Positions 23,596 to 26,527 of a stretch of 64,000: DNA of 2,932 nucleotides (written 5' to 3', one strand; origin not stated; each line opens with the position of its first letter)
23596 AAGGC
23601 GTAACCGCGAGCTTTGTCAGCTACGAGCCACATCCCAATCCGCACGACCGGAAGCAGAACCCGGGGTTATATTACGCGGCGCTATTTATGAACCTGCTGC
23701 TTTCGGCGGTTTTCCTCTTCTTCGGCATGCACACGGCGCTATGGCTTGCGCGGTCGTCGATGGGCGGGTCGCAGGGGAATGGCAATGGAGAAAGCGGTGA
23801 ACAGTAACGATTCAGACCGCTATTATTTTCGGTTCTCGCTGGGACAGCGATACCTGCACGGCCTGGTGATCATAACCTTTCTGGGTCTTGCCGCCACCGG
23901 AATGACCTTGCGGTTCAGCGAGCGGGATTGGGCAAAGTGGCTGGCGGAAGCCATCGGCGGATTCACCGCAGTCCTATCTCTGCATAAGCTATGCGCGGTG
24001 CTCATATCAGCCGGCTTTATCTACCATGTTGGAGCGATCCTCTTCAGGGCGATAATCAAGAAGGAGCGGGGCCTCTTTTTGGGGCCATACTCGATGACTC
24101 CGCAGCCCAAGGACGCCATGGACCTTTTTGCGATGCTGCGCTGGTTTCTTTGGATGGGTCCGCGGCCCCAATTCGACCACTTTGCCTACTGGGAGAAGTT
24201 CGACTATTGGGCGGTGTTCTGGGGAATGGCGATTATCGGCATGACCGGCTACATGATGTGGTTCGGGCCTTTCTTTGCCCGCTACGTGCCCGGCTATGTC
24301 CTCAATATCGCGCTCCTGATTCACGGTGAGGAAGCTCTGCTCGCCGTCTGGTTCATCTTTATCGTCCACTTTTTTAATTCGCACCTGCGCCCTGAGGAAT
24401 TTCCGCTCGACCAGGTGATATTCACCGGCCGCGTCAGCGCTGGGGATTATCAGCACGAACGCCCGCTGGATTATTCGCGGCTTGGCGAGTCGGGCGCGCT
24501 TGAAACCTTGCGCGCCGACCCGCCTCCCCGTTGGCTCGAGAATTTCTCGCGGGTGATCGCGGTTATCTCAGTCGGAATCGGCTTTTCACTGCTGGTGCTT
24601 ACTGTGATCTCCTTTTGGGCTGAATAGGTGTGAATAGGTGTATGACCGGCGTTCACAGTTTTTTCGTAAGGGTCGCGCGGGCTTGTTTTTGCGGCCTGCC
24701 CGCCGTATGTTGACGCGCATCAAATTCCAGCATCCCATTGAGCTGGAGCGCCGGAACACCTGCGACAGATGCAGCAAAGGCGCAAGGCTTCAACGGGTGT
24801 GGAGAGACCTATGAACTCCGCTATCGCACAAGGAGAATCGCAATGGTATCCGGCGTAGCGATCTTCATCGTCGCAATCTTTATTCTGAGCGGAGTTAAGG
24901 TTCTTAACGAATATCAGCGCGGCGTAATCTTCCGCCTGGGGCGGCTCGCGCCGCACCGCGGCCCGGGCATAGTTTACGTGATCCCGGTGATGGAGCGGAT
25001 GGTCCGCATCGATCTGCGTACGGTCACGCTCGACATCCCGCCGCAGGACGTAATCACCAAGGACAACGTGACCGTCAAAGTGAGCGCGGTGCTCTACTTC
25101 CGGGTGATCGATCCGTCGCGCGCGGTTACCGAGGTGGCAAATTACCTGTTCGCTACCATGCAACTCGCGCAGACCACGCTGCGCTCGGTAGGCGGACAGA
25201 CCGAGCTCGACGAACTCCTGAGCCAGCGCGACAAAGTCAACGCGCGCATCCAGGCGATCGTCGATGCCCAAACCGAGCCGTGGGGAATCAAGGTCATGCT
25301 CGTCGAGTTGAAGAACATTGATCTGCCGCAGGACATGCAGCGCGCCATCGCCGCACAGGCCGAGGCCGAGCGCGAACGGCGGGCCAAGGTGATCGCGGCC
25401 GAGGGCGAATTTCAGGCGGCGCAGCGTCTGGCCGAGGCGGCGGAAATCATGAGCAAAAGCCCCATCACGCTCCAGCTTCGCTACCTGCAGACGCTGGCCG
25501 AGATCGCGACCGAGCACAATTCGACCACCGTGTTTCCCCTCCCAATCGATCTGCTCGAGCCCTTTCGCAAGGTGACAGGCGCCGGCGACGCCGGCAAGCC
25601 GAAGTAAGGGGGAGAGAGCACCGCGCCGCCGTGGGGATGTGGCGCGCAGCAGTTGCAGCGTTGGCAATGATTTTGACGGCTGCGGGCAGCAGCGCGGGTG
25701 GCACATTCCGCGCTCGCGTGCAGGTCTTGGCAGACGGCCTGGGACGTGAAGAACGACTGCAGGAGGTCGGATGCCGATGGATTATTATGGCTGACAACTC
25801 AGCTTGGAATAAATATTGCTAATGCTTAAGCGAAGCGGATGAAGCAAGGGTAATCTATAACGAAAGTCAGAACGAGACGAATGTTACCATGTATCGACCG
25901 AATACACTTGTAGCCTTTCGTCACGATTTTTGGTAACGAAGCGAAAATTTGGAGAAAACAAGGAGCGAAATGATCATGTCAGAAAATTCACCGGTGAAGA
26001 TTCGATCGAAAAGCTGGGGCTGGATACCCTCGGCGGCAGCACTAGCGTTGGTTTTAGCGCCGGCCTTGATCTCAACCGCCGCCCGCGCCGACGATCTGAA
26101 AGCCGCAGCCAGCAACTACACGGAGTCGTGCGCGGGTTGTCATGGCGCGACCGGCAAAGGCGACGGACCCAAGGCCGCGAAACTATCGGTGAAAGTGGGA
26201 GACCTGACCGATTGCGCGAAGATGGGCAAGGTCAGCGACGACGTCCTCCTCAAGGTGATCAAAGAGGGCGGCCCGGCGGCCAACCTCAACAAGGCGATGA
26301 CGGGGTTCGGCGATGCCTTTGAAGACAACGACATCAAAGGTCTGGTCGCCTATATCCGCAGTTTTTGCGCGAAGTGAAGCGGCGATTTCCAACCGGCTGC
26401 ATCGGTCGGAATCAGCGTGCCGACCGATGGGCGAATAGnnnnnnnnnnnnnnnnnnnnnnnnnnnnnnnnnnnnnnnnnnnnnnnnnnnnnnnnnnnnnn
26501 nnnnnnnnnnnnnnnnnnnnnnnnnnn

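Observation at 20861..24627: ImcH-like 7-haem inner-membrane cytochrome co-operonic with an 11-haem cytochrome and a dihaem cytochrome b (Cbc-like quinol-to-periplasm electron-export module)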

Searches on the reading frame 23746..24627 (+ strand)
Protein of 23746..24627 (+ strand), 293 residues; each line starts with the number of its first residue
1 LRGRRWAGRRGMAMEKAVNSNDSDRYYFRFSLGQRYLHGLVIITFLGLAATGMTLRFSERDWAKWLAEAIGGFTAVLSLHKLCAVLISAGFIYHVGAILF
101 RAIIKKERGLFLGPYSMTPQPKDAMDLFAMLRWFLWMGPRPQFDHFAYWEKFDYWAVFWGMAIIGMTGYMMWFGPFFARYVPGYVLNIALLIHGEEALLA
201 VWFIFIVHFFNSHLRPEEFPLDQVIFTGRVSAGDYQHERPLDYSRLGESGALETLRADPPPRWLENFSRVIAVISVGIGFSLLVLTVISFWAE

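Call 3: search_protein_families(library=pfam, proteins=[window:23746-24627:+], max_evalue=0.01)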
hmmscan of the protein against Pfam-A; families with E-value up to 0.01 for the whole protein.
window:23746-24627:+ (293 aa): 1 family
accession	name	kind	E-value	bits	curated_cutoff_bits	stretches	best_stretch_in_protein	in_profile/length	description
PF01292.26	Ni_hydr_CYTB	-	1.2e-10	41.9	30.1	2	29-208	1-158/179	Prokaryotic cytochrome b561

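Call 4: search_protein_families(library=ncbifam, proteins=[window:23746-24627:+], max_evalue=0.01)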
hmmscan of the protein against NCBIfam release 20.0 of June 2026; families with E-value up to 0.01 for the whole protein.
window:23746-24627:+ (293 aa): 2 families
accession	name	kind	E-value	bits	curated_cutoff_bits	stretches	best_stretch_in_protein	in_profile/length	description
TIGR01583.1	formate-DH-gamm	equivalog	7.5e-09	35.9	115.85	2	142-210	100-167/204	formate dehydrogenase subunit gamma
NF007558.0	PRK10179.1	equivalog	8.1e-06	25.7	339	1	150-209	113-171/217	formate dehydrogenase-N subunit gamma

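Call 10: search_solved_structures(query=window:23779-24627:+, max_evalue=1)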
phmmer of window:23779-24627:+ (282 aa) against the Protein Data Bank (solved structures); distinct sequences matched with E-value up to 1: 1.
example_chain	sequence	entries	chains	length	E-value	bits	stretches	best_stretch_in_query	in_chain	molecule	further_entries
1kqf_C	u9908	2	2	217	0.009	18.8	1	138-199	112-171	FORMATE DEHYDROGENASE, NITRATE-INDUCIBLE, CYTOCHROME B556(FDN) SUBUNIT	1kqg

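Call 18: find_homologous_proteins(query=window:23779-24627:+)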
Query window:23779-24627:+ (282 aa): 4794 proteins with E <= 0.001 among 7116 candidates; the best 120 are listed.
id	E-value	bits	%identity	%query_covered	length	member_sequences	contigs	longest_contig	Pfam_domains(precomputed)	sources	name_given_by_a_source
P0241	1.5e-185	634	96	99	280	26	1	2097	PF01292.27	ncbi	-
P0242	5.3e-168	576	89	98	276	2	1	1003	PF01292.27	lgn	-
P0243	2.8e-162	557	86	98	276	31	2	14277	PF01292.27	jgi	-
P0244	5.6e-159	547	84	98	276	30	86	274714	PF01292.27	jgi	jgi:cytochrome b subunit of formate dehydrogenase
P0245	7.5e-158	543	82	98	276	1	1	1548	PF01292.27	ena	-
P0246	1.1e-157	542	83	98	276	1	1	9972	PF01292.27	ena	-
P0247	1.1e-157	542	83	98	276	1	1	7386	PF01292.27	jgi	-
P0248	2.1e-157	541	83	98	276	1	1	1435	PF01292.27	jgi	-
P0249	3.5e-157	541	82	98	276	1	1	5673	PF01292.27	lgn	-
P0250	4.1e-157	540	83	98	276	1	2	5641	PF01292.27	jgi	-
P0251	4.5e-157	540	81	99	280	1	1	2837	PF01292.27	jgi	jgi:cytochrome b subunit of formate dehydrogenase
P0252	6.2e-157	540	82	98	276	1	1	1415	PF01292.27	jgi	-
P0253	8.3e-157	539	82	98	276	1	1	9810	PF01292.27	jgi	-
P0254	9.3e-157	539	82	98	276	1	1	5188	PF01292.27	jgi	-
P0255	1.0e-156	539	82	98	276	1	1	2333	PF01292.27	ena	-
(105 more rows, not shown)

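Call 68: search_solved_structures(query=A2, max_evalue=1, show_alignments=1)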
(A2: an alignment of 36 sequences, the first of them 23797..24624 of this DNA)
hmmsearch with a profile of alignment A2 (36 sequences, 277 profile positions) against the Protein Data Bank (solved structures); distinct sequences matched with E-value up to 1: 1.
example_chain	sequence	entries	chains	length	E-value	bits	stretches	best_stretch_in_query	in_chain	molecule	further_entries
1kqf_C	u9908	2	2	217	0.0075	18.8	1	127-234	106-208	FORMATE DEHYDROGENASE, NITRATE-INDUCIBLE, CYTOCHROME B556(FDN) SUBUNIT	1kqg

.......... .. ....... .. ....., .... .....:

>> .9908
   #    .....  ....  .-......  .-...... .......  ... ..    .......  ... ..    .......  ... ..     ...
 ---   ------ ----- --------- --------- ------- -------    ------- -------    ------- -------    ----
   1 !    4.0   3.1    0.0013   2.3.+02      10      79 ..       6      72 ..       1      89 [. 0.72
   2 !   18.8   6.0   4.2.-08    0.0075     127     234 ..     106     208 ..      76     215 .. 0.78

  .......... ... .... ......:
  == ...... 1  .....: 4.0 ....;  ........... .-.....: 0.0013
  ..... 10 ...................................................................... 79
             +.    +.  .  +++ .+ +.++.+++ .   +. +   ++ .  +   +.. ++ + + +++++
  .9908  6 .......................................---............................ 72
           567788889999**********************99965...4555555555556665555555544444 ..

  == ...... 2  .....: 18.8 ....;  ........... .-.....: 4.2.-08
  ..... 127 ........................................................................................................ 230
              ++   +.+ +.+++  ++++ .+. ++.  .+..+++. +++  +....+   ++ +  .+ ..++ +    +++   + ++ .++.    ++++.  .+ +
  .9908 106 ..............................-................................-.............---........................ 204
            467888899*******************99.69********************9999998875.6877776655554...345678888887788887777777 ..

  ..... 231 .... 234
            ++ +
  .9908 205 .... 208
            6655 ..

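Call 73: predict_structure(alignment_id=A2)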
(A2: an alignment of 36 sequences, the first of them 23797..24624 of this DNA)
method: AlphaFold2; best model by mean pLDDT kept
length: 276 residues; sequences in the alignment: 36
mean_pLDDT: 75.8   pTM: 0.68
mean pLDDT of the five models: 75.8, 74.5, 71.5, 65.9, 63.9
residues with pLDDT >= 90: 18; 70-90: 195; 50-70: 46; < 50: 17
segments of 3 or more residues with pLDDT < 50: 1-4, 192-203
pLDDT, mean of each block of 10 residues (from residue 1): 62 83 81 81 88 91 85 79 82 71 78 80 64 62 75 81 84 69 57 44 64 84 77 88 88 79 73 70
secondary structure, 60 per line:
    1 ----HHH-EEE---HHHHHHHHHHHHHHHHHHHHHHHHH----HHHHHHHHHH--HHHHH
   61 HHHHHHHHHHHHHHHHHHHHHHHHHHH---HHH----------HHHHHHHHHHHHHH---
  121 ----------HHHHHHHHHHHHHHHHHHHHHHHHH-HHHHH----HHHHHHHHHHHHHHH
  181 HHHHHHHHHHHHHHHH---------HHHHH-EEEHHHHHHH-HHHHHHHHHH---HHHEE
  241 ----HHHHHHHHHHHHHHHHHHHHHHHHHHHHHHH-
elements in order: E9-11 H15-39 H44-53 H56-87 H104-117 H131-155 H157-161 H166-196 H206-210 E212-214 H215-221 H223-232 H245-275

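Call 76: fold_search(model_id=the predicted structure, library=pdb)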
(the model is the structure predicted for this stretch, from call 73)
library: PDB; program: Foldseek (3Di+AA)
matches with E <= 10: 150; with E <= 0.001: 1
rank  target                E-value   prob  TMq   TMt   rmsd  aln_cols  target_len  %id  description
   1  1kqf_C                8.0e-05  1.00  0.57  0.70   4.8       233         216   18  FORMATE DEHYDROGENASE N FROM E. COLI (released 2002-03-15)
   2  8ucd_B                3.3e-01  0.94  0.39  0.44   9.5       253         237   12  Cryo-EM structure of human STEAP1 in complex with AMG 509 Fab (released 2023-11-22)
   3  8ucd_A                5.9e-01  0.84  0.39  0.44  10.1       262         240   11  Cryo-EM structure of human STEAP1 in complex with AMG 509 Fab (released 2023-11-22)
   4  8ucd_C                9.6e-01  0.69  0.38  0.43  10.6       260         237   11  Cryo-EM structure of human STEAP1 in complex with AMG 509 Fab (released 2023-11-22)
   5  8ekq_A                1.1e+00  0.13  0.21  0.11  22.1       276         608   13  Apo rat TRPV2 in nanodiscs, state 2 (released 2023-09-27)
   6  7tai_A                1.3e+00  0.47  0.33  0.24   8.9       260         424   10  Structure of STEAP2 in complex with ligands (released 2023-01-25)
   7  9b3x_A                1.3e+00  0.14  0.24  0.12  23.3       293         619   12  Rat TRPV2 E724A/D725A bound to 2-APB (released 2025-02-26)
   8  9ued_A                1.8e+00  0.13  0.26  0.14  22.8       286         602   12  Cryo-EM structure of human TRPV3 in complex with sevoflurane determined in MSP2N2 nanodisc (released 2026-04-08)
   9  8ffl_D                1.8e+00  0.10  0.21  0.11  22.2       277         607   13  Wildtype rat TRPV2 in nanodiscs bound to RR (released 2024-02-07)
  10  8x2l_B                1.9e+00  0.12  0.27  0.17  11.7       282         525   12  Structure of human phagocyte NADPH oxidase in the resting state in the presence of 2 mM NADPH (released 2024-01-24)
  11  8ffl_B                2.2e+00  0.09  0.21  0.12  22.4       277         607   13  Wildtype rat TRPV2 in nanodiscs bound to RR (released 2024-02-07)
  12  9n61_A                2.2e+00  0.04  0.16  0.10  24.7       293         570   11  Transporter associated with antigen processing (TAP) bound to the 9-mer peptide RRYQKSTEL and ATP (released 2025-09-03)
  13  4k1c_B                2.4e+00  0.04  0.16  0.13  20.1       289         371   12  VCX1 Calcium/Proton Exchanger (released 2013-05-08)
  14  4v6b_BS               2.6e+00  0.11  0.20  0.32  22.3       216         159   12  Crystal structure of human ferritin Phe167SerfsX26 mutant. (released 2014-07-09)
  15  4v6b_BD               2.6e+00  0.11  0.20  0.31  22.3       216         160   12  Crystal structure of human ferritin Phe167SerfsX26 mutant. (released 2014-07-09)
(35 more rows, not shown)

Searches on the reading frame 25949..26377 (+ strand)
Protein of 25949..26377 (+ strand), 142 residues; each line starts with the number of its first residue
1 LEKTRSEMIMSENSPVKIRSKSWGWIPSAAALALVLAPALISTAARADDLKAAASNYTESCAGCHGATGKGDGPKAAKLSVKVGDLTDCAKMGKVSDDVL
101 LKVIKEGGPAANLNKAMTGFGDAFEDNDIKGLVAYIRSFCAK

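Call 3: search_protein_families(library=pfam, proteins=[window:25949-26377:+], max_evalue=0.01)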
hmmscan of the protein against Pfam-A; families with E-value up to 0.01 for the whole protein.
window:25949-26377:+ (142 aa): 3 families
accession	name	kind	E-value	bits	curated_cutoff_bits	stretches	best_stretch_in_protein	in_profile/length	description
PF13442.11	Cytochrome_CBB3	-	1.4e-10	41.8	27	1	49-136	2-68/68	Cytochrome C oxidase, cbb3-type, subunit III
PF00034.26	Cytochrom_C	-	6.7e-09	37.4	21.3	1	56-138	7-88/90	Cytochrome c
PF20155.4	TMP_3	-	0.0039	17.4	41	1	31-125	92-177/192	Tape measure protein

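Call 4: search_protein_families(library=ncbifam, proteins=[window:25949-26377:+], max_evalue=0.01)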
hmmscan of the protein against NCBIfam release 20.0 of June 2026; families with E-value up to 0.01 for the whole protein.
window:25949-26377:+ (142 aa): 5 families
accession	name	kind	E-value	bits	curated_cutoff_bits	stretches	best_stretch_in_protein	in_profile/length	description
NF011054.0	PRK14486.1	equivalog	3.8e-08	33.2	447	1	50-139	215-290/294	putative bifunctional cbb3-type cytochrome c oxidase subunit II/cytochrome c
NF033864.1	cytochrome579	equivalog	1.3e-05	25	280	1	37-125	39-123/179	cytochrome 579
NF045930.1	Cytc6PetJCyano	equivalog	2.1e-05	24.4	135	1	31-136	9-102/110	cytochrome c6 PetJ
TIGR00782.1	ccoP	equivalog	0.00013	21.4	179.95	1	53-139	110-192/285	cytochrome-c oxidase, cbb3-type subunit III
NF050122.1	bc1_QcrC_actin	exception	0.0075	15.6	200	0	42-74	31-65/253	cytochrome bc1 complex diheme cytochrome c subunit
